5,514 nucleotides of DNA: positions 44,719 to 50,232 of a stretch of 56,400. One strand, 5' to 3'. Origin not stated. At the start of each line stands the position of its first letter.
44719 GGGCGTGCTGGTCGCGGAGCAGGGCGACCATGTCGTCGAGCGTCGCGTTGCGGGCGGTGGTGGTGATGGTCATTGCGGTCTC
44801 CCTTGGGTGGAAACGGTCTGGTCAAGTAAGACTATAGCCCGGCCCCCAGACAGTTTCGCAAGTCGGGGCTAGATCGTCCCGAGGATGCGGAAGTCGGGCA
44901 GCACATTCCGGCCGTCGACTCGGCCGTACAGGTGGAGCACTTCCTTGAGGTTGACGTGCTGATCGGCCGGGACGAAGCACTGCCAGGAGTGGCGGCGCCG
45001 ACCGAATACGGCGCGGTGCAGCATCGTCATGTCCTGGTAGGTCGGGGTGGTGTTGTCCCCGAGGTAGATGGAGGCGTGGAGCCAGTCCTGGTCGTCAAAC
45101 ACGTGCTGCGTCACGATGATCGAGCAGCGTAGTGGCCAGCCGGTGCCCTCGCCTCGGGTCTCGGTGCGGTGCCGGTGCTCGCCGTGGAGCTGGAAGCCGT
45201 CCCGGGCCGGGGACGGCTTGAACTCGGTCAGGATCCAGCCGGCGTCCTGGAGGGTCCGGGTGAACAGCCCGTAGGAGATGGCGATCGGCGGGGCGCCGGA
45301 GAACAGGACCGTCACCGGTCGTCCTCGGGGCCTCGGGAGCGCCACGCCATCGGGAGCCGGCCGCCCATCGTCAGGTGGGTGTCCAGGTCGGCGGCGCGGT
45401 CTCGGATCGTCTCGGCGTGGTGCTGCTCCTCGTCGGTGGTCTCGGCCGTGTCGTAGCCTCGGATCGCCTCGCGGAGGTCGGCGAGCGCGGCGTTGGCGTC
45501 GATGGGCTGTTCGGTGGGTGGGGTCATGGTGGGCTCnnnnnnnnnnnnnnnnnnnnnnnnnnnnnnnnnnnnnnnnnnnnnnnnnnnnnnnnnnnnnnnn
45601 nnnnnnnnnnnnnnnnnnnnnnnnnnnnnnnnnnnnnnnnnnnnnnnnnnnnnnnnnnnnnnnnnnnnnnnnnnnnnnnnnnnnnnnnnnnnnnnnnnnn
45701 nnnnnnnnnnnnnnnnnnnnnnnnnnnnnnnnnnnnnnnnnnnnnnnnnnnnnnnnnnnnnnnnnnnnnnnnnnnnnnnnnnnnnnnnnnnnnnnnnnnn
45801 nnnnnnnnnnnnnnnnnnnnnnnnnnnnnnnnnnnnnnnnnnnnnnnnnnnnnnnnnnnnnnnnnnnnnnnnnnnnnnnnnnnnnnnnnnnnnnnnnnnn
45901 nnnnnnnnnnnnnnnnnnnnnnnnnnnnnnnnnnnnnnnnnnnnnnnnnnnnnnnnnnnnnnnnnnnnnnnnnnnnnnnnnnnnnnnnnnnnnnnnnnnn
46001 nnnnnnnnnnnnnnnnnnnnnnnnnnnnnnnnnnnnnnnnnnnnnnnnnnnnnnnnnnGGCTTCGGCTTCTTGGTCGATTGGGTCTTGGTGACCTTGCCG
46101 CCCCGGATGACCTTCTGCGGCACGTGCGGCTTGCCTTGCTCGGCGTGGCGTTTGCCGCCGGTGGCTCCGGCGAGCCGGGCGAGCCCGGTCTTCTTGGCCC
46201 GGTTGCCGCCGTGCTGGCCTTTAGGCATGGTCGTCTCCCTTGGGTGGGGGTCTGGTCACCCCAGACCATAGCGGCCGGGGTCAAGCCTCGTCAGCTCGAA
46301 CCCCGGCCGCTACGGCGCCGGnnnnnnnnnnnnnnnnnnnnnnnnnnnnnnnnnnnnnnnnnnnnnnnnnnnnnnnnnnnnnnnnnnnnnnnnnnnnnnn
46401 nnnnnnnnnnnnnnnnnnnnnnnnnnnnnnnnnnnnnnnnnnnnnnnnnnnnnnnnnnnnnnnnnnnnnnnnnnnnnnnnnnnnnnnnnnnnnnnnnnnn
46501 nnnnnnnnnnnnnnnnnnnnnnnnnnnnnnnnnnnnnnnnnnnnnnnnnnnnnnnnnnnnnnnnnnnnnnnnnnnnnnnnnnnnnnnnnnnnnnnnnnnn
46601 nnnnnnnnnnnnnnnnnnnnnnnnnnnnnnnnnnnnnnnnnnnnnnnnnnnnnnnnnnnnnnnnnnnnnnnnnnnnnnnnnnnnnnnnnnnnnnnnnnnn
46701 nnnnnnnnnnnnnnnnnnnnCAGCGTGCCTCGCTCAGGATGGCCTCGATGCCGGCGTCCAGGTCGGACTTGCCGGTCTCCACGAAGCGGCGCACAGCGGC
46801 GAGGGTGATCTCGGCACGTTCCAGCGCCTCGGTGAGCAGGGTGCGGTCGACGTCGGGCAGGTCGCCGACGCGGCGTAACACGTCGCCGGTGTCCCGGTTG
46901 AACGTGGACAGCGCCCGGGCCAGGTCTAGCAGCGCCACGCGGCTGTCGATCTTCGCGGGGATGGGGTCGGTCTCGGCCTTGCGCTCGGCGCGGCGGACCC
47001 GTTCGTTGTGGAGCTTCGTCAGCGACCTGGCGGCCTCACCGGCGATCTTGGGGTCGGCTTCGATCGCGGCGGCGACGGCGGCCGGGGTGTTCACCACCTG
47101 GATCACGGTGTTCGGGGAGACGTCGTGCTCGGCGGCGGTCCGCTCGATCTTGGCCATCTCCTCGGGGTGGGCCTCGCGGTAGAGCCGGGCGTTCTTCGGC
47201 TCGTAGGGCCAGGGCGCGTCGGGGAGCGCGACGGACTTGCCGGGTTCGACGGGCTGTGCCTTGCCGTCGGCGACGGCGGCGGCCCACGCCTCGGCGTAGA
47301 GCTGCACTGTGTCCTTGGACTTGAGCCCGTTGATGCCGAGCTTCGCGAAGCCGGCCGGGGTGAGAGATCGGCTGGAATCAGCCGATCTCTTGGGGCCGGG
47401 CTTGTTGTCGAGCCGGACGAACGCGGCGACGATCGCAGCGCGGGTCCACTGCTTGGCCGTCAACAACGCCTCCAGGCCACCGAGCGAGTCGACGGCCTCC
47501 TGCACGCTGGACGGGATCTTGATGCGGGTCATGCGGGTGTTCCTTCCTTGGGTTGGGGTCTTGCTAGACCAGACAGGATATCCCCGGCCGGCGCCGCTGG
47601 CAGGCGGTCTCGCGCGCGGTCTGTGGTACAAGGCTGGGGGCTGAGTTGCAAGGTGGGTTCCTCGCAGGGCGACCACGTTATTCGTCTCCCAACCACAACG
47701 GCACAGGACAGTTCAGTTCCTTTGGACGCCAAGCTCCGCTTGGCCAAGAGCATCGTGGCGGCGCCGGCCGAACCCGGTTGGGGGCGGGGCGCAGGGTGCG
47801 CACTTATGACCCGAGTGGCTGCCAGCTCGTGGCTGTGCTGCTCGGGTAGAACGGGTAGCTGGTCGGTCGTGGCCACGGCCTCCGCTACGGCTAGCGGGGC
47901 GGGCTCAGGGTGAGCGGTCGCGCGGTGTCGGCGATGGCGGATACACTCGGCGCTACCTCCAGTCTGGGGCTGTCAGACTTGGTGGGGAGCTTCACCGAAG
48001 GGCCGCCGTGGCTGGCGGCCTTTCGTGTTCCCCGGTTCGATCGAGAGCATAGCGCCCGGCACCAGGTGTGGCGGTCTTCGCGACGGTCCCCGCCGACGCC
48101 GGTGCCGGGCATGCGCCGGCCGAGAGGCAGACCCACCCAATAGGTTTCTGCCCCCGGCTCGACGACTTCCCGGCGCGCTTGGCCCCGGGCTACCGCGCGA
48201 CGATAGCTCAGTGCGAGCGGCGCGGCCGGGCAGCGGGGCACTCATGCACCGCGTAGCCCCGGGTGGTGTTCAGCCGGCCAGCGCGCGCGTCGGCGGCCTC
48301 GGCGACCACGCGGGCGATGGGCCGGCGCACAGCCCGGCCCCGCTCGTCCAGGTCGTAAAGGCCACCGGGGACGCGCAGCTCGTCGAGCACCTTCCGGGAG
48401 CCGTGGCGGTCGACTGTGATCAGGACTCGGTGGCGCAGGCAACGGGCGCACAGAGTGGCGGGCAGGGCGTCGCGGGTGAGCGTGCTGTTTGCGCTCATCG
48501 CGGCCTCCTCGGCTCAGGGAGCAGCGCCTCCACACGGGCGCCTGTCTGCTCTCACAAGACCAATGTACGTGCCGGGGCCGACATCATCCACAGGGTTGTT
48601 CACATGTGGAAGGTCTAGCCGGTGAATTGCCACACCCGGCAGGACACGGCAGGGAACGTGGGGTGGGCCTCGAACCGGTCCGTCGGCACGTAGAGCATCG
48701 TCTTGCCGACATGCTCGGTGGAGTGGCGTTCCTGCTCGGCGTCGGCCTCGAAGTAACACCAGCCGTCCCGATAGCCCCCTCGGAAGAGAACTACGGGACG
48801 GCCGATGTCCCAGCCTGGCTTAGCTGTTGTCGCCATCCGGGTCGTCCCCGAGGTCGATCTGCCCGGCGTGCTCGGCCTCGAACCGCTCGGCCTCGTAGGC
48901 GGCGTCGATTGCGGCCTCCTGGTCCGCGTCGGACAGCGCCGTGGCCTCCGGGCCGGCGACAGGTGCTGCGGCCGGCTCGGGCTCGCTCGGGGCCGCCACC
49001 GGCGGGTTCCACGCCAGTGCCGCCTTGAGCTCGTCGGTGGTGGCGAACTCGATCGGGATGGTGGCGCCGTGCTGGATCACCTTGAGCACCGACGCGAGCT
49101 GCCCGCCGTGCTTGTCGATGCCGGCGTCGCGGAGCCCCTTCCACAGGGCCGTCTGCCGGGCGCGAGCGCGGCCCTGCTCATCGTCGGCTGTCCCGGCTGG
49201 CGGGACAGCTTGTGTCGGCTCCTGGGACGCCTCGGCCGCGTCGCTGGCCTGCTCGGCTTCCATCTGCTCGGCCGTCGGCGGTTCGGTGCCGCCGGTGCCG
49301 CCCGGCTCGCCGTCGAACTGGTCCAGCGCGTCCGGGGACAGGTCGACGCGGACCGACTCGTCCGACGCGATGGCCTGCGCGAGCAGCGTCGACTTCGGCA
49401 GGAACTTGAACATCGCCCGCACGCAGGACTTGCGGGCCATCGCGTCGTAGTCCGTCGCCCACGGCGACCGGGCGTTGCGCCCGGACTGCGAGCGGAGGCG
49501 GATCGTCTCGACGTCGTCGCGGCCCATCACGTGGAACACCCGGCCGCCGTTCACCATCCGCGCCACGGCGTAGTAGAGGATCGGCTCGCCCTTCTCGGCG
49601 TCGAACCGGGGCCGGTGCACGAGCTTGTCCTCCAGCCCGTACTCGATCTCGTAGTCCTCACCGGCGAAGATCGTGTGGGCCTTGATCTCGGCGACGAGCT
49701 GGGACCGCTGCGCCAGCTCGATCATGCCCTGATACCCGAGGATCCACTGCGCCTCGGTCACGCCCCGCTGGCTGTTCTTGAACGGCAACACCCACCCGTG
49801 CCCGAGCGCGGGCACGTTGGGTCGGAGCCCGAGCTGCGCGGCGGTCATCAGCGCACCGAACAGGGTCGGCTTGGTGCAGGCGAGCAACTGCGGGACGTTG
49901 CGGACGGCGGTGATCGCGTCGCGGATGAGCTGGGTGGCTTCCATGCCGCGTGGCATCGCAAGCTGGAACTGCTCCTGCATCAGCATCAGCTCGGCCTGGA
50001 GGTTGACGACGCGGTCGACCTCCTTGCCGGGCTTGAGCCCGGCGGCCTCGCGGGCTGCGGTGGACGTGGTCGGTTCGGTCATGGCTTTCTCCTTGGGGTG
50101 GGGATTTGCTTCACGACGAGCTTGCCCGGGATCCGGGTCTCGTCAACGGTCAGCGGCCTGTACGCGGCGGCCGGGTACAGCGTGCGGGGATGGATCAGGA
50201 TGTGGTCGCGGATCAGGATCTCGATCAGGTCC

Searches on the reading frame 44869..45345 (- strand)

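Call 89: search_protein_families(library=pfam, proteins=[window:44869-45345:-], max_evalue=0.001)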
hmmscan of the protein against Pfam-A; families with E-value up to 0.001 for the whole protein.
window:44869-45345:- (158 aa): 1 family
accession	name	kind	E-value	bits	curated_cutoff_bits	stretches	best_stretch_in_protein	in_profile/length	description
PF24746.1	DUF7694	-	2.1e-13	50.3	27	1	84-143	5-65/66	Domain of unknown function (DUF7694)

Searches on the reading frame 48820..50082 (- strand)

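Call 88: search_protein_families(library=pfam, proteins=[window:48820-50082:-], max_evalue=0.001)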
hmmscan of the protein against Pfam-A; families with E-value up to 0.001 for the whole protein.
window:48820-50082:- (420 aa): 1 family
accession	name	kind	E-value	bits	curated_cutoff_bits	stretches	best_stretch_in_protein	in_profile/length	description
PF03837.19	RecT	-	1.9e-41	142.3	24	1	51-243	2-187/198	RecT family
